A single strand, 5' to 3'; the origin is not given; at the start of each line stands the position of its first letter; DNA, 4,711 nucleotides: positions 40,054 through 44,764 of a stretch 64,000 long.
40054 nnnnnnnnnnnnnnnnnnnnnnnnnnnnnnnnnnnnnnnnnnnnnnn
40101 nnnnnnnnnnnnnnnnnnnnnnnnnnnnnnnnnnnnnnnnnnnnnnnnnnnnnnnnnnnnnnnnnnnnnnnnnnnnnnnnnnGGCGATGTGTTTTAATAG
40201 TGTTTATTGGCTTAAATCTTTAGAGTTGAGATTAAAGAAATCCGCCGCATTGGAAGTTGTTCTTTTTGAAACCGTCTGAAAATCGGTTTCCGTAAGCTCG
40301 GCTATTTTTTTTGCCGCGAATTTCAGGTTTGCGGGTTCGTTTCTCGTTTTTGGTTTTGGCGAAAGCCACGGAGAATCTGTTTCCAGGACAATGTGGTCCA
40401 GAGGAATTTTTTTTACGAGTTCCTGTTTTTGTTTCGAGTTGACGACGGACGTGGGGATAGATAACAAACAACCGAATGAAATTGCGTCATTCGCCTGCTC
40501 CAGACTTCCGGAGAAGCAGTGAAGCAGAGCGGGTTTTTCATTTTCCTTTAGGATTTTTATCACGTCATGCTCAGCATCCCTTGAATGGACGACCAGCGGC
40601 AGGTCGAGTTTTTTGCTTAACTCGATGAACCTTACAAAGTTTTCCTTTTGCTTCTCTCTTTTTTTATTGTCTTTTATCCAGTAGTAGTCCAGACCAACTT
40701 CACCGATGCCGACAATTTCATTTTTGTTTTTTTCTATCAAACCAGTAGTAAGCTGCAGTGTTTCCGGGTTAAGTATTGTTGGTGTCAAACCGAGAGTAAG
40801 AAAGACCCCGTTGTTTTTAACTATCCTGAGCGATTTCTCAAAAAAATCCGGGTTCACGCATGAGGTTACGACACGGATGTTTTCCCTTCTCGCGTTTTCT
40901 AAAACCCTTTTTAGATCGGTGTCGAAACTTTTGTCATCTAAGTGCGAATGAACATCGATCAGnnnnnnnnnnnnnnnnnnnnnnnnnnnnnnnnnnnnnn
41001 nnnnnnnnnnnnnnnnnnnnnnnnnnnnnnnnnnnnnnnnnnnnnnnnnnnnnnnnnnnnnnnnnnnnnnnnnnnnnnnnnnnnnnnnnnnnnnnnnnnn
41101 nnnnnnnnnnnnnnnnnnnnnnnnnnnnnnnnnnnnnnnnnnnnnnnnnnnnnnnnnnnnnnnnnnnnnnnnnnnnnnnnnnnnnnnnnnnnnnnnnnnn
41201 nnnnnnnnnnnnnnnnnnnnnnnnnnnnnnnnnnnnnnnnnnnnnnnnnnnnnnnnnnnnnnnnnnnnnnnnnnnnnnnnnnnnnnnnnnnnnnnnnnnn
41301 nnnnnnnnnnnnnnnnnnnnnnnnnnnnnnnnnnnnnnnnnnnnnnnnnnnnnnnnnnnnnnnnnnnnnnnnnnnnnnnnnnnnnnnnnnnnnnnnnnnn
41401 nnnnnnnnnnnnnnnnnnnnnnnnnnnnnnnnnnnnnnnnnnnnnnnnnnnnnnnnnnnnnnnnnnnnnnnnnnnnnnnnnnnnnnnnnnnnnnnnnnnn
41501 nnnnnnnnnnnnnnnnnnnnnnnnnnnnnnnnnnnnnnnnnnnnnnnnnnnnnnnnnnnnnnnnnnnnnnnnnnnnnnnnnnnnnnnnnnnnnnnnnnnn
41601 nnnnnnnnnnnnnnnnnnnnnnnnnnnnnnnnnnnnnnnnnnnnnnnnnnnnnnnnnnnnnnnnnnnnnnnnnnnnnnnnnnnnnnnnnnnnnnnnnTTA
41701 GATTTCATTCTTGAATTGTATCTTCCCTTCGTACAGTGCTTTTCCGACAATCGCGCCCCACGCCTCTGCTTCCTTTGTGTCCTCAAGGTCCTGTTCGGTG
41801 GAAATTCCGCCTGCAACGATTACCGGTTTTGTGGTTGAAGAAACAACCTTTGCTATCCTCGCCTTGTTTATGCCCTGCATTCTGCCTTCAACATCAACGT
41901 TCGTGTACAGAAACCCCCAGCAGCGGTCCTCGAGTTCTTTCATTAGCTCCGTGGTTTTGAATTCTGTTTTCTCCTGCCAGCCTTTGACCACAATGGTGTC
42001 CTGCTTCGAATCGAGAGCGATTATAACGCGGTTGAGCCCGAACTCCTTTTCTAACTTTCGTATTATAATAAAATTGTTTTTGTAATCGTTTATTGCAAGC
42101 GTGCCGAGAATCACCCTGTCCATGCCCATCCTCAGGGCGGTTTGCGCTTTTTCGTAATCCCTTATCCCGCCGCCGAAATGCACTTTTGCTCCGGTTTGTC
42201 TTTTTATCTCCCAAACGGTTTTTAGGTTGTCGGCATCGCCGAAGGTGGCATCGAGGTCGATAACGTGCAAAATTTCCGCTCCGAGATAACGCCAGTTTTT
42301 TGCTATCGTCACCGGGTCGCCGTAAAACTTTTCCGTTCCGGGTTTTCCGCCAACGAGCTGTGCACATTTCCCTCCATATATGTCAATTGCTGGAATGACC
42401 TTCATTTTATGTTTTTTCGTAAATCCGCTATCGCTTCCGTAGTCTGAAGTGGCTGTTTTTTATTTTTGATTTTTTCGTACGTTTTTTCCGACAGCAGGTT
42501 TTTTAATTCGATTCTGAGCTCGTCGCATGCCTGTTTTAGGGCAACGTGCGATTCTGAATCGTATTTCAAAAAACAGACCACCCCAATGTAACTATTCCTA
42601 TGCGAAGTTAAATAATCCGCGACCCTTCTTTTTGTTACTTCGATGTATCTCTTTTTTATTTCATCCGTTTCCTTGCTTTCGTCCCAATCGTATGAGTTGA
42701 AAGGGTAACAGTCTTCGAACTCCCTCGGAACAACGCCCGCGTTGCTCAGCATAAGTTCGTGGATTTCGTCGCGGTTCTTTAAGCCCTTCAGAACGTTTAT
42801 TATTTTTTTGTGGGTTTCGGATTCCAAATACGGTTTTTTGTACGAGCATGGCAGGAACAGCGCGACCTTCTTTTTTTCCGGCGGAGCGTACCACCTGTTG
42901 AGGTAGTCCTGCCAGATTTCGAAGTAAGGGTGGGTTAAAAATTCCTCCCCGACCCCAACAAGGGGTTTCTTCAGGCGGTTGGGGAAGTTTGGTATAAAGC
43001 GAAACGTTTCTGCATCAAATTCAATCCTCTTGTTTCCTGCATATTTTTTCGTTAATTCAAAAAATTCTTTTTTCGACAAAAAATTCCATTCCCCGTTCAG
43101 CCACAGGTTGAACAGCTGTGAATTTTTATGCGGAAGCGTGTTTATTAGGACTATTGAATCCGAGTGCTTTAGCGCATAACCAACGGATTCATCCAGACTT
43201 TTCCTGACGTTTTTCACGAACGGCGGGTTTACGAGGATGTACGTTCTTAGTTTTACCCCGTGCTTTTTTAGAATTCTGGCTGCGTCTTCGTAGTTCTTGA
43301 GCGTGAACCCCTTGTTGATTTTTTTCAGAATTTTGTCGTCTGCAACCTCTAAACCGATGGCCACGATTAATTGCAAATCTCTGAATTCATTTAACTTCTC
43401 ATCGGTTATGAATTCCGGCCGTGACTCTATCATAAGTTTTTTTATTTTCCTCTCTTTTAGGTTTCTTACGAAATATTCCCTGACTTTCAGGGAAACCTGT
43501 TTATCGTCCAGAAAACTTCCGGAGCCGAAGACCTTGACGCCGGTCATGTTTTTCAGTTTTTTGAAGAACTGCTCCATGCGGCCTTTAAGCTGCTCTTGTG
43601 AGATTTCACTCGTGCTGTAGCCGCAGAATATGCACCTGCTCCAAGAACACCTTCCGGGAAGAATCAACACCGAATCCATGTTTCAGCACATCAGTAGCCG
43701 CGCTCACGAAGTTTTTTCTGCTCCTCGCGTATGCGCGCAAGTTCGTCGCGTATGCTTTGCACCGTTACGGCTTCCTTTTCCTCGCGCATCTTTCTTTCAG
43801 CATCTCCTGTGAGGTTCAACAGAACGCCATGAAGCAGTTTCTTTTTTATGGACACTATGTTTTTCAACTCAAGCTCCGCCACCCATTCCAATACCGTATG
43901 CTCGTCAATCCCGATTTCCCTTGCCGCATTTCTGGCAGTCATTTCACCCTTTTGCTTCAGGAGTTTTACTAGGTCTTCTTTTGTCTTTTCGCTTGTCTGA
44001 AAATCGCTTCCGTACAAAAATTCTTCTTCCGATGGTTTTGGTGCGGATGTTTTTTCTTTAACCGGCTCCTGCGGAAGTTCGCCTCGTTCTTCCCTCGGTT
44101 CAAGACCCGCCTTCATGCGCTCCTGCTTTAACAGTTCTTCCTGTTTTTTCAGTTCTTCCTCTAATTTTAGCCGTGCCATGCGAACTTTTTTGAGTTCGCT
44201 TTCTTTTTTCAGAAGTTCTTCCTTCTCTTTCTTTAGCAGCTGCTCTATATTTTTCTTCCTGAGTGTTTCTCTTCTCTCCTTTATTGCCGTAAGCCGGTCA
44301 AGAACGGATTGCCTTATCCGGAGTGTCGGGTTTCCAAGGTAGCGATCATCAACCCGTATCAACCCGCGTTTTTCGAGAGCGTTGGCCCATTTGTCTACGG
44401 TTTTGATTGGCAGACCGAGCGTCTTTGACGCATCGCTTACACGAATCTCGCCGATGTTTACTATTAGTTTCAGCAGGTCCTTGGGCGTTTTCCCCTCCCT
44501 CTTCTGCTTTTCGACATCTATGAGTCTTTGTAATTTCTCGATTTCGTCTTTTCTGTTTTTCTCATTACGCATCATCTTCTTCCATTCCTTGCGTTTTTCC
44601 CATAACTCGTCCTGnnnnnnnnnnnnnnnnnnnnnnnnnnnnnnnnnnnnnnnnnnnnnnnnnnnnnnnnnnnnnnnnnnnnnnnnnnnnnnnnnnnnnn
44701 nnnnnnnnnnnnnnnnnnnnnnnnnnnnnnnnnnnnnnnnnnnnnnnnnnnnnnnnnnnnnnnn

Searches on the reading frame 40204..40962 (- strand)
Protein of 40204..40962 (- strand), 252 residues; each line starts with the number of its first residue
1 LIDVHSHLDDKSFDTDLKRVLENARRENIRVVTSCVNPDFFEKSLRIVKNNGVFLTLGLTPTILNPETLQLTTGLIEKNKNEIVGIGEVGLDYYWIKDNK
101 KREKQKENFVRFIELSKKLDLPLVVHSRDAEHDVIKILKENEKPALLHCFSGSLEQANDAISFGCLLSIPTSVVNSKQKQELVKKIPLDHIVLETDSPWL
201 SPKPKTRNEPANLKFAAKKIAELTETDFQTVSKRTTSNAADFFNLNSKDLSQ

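Call 18: search_protein_families(library=pfam, proteins=[window:40204-40962:-], max_evalue=0.001)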
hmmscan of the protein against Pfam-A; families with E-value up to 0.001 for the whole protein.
window:40204-40962:- (252 aa): 2 families
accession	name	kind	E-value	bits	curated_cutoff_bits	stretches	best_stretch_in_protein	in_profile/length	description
PF01026.27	TatD_DNase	-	1.4e-64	218.3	27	1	2-244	1-253/253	TatD related DNase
PF00107.32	ADH_zinc_N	-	0.00016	22.1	31.8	0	16-73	45-101/129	Zinc-binding dehydrogenase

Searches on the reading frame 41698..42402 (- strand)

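Call 52: search_protein_families(library=pfam, proteins=[window:41698-42402:-], max_evalue=0.0001)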
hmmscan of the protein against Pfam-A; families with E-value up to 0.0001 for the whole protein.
window:41698-42402:- (234 aa): 3 families
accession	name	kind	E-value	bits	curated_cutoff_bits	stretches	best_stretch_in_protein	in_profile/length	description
PF00977.27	His_biosynth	-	9.8e-61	205.5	23.6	1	1-228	1-227/228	Histidine biosynthesis protein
PF01884.23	PcrB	-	1.5e-07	31.6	23.9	0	47-108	156-216/226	PcrB family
PF00290.26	Trp_syntA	-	7.8e-05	22.2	27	0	180-223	187-229/259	Tryptophan synthase alpha chain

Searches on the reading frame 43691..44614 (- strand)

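Call 18: search_protein_families(library=pfam, proteins=[window:43691-44614:-], max_evalue=0.001)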
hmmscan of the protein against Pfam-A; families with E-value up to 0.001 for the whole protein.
window:43691-44614:- (307 aa): 7 families
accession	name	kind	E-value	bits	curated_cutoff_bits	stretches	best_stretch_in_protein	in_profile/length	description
PF01978.25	TrmB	-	1.3e-07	31.8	25.6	0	216-258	15-56/68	Sugar-specific transcriptional regulator TrmB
PF13551.12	HTH_29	-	2.2e-06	28.1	28.1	0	58-101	14-59/64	Winged helix-turn helix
PF01047.28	MarR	-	7.1e-05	23.1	24.6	0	47-87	8-48/59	MarR family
PF13384.12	HTH_23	-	8e-05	22.8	24.6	0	208-246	3-39/50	Homeodomain-like domain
PF13518.12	HTH_28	-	8.1e-05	23.1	25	0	214-254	4-42/52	Helix-turn-helix domain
PF25212.1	HVO_A0114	-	8.7e-05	22.7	27.6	0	213-258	25-70/84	HVO_A0114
PF13412.12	HTH_24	-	0.00035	20.5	21.9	0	210-254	3-47/48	Winged helix-turn-helix DNA-binding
